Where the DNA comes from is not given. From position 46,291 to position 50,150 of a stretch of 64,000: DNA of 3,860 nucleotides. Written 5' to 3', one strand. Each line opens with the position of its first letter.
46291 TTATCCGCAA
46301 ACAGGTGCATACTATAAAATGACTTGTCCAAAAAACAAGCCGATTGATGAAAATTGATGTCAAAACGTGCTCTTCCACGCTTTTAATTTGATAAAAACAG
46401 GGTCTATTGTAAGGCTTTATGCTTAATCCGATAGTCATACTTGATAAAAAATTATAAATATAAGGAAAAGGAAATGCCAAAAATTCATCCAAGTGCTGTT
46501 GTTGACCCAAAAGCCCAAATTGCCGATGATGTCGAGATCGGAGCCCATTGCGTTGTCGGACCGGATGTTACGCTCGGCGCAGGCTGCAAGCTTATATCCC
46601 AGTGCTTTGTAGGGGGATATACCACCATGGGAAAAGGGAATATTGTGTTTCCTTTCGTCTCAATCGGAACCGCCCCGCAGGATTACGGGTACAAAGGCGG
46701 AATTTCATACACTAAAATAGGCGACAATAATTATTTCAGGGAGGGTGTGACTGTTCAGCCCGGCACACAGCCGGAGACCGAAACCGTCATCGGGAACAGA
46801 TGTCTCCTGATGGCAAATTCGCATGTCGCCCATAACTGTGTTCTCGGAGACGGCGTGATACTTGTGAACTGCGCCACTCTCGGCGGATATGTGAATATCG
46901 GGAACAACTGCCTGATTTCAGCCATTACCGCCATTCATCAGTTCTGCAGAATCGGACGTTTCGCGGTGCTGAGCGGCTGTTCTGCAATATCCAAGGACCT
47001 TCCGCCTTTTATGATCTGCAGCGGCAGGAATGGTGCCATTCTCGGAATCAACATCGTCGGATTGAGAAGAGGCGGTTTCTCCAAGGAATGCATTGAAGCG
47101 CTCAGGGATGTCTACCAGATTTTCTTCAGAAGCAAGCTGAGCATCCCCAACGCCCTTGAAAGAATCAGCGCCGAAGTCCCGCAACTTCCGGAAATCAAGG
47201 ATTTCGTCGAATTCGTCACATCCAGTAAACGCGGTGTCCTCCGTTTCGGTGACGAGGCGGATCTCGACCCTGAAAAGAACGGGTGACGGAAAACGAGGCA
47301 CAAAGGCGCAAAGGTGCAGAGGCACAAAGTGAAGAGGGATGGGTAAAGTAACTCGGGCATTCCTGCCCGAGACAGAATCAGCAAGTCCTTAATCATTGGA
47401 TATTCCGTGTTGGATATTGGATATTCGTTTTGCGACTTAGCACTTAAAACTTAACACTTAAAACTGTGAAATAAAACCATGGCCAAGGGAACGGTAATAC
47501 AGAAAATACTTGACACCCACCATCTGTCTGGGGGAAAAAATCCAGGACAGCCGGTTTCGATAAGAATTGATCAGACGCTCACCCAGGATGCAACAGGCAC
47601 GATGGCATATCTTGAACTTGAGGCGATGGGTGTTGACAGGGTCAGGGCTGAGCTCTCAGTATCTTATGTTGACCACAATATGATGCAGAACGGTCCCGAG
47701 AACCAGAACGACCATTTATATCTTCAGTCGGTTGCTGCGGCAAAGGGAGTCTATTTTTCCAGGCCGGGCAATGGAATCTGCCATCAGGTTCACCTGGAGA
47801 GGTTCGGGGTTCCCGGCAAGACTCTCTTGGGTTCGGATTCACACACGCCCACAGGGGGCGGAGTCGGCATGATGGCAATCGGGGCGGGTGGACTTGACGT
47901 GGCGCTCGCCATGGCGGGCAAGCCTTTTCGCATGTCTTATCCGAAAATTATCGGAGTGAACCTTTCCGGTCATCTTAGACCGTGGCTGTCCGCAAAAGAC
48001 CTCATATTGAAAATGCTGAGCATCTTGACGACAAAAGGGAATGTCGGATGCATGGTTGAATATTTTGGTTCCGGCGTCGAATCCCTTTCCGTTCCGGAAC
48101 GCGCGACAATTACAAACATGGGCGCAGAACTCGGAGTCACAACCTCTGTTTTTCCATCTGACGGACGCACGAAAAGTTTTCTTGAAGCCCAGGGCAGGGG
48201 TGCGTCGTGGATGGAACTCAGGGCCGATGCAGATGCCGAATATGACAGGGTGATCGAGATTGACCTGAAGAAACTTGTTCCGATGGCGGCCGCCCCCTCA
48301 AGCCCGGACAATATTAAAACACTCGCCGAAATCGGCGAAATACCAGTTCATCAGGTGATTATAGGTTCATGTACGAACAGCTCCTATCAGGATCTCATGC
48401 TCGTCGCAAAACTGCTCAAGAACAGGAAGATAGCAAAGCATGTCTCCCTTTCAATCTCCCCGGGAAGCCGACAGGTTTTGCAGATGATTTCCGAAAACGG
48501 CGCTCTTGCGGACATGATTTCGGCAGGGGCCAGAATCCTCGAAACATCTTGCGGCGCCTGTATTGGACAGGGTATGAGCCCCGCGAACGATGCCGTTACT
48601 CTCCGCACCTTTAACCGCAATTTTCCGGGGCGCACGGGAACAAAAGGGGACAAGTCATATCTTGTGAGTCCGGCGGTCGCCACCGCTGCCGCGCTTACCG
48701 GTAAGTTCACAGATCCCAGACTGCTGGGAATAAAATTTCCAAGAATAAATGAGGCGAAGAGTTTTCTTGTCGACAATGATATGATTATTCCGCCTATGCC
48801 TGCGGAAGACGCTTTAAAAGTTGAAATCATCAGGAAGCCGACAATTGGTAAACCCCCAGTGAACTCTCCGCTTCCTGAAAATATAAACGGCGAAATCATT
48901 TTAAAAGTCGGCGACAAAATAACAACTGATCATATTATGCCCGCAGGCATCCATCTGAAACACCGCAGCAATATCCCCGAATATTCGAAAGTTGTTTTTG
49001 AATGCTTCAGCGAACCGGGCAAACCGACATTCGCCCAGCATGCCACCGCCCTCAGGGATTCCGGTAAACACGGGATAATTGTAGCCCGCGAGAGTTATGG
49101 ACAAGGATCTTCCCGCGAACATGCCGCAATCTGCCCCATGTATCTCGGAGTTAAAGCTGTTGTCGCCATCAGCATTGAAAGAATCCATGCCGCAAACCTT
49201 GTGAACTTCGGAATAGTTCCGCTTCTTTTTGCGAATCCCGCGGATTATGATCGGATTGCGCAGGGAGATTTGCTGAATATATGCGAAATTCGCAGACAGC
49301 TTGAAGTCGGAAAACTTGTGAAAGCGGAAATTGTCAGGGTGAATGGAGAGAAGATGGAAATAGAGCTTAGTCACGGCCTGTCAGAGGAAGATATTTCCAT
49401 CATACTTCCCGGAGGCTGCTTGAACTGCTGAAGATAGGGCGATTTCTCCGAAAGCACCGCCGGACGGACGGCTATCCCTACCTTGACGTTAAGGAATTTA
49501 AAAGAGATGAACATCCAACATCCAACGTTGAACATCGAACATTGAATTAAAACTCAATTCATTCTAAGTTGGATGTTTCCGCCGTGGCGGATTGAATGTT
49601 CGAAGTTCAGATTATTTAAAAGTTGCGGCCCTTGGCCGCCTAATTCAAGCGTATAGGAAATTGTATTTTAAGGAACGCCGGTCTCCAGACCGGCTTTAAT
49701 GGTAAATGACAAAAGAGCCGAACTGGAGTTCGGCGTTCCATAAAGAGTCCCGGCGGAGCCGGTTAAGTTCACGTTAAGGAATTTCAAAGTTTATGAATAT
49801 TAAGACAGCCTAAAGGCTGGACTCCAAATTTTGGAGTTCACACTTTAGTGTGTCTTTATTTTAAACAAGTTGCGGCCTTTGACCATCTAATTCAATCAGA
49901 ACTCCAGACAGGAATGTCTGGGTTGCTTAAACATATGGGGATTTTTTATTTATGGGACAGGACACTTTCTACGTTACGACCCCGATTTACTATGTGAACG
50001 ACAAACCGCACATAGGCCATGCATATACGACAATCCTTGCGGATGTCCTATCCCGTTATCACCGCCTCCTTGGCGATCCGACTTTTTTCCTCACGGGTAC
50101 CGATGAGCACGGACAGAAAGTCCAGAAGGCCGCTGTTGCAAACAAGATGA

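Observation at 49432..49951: The 520-nt acn-metG gap is an array of ~50-nt junction repeats alternating with hairpin inserts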

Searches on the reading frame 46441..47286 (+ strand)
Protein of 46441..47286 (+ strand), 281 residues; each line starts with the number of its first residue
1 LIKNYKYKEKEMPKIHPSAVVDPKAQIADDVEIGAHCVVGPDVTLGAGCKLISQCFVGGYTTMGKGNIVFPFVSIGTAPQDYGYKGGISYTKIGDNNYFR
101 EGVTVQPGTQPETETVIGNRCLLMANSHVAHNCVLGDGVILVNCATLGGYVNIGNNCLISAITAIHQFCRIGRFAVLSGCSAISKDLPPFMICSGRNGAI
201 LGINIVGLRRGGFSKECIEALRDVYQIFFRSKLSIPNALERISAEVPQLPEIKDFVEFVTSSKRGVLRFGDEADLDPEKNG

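Call 12: search_protein_families(library=pfam, proteins=[window:46441-47286:+])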
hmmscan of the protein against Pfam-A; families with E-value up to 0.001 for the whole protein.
window:46441-47286:+ (281 aa): 6 families
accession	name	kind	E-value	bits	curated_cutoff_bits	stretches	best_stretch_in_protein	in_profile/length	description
PF13720.11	Acetyltransf_11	-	2e-25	89.4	24.5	1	186-266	1-81/82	Udp N-acetylglucosamine O-acyltransferase; Domain 2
PF00132.30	Hexapep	-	4.3e-25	86.8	27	2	115-149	2-36/36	Bacterial transferase hexapeptide (six repeats)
PF25084.1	LbH_EIF2B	-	9e-09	35.7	54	1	96-178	3-94/105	EIF2B subunit epsilon LbH domain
PF21711.3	DCTN5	-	3.3e-07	30.6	40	1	138-201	95-154/182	Dynactin subunit 5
PF07959.18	Fucose_pyrophosphorylase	-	4.8e-05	22.9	34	0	119-168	282-330/418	Fucose pyrophosphorylase domain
PF25087.1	GMPPB_C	-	0.00036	20.6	39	0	115-184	11-78/110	GMPPB C-terminal domain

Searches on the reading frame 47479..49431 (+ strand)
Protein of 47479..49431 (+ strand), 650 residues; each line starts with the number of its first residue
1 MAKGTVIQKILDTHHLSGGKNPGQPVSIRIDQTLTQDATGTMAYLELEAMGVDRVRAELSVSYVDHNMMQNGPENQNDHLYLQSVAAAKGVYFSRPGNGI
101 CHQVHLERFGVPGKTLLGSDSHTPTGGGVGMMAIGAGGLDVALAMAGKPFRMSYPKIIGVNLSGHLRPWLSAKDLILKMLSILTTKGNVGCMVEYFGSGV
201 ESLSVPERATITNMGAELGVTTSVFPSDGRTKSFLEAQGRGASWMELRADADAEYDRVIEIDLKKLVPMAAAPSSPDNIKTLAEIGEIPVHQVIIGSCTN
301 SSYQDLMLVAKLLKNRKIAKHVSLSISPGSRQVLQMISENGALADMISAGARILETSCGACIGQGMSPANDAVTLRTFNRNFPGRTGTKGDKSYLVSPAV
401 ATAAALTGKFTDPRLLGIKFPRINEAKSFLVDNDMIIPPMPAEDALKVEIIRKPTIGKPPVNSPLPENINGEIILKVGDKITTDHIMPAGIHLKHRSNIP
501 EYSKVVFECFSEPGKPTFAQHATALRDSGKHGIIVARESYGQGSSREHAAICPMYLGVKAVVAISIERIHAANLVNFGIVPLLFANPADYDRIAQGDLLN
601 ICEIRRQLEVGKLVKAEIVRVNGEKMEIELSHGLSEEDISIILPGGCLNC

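Call 12: search_protein_families(library=pfam, proteins=[window:47479-49431:+])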
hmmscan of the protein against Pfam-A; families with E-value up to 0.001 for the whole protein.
window:47479-49431:+ (650 aa): 2 families
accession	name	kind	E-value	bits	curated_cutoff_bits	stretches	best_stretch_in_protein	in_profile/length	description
PF00330.25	Aconitase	-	1.5e-110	370.8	28.7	2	8-282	1-303/463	Aconitase family (aconitate hydratase)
PF00694.25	Aconitase_C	-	4.2e-17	63.1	22.8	1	516-586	60-130/131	Aconitase C-terminal domain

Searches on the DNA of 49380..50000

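Call 28: search_rna_families(source=window, start=49380, end=50000, threshold=evalue, max_evalue=10)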
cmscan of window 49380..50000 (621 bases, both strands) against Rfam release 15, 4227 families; matches with E-value up to 10: 15.
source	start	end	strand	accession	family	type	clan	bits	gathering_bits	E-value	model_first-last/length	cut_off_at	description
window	49668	49743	+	RF03820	mir-5429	Gene; miRNA;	-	34.3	80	6.1e-05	1-83/83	no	mir-5429 microRNA precursor family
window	49668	49743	-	RF03820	mir-5429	Gene; miRNA;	-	31.9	80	0.00027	1-83/83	no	mir-5429 microRNA precursor family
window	49667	49744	-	RF03173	mir-4504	Gene; miRNA;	-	26.3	104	0.005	1-92/92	no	mir-4504 microRNA precursor family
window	49668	49743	-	RF03734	mir-4773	Gene; miRNA;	-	22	100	0.22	1-78/78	no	mir-4773 microRNA precursor family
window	49672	49739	+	RF03734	mir-4773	Gene; miRNA;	-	21.7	100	0.27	1-78/78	no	mir-4773 microRNA precursor family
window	49663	49748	+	RF00961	mir-581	Gene; miRNA;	-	20.3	100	0.28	1-89/89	no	mir-581 microRNA precursor family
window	49755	49845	-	RF02106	DLEU2_2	Gene; lncRNA;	-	20.1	45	4.8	1-90/90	no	Deleted in lymphocytic leukemia 2 conserved region 2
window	49546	49707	+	RF02053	STnc430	Gene; sRNA;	-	19.8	47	1.4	1-162/162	no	Enterobacterial sRNA STnc430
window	49667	49744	-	RF03888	mir-3160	Gene; miRNA;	-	18.7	80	2.5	13-71/83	no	mir-3160 microRNA precursor family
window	49670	49740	-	RF03197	mir-4887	Gene; miRNA;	-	17.9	70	2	1-87/87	no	mir-4887 microRNA precursor family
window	49940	49958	+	RF01379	CRISPR-DR66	Gene; CRISPR;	CL00014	17.5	45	3.2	1-37/37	no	CRISPR RNA direct repeat element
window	49828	49910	-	RF00332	snoZ266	Gene; snRNA; snoRNA; CD-box;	-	16.7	43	4.6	1-90/90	no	Small nucleolar RNA Z266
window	49674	49738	+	RF04201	MIR7510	Gene; miRNA;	-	16.3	93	3.3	1-79/79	no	MIR7510 microRNA precursor family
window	49790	49866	+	RF04148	MIR844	Gene; miRNA;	-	15.8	70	3.1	1-114/114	no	MIR844 microRNA precursor family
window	49778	49857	+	RF00198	SL1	Gene;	CL00020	15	75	6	1-103/103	no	SL1 RNA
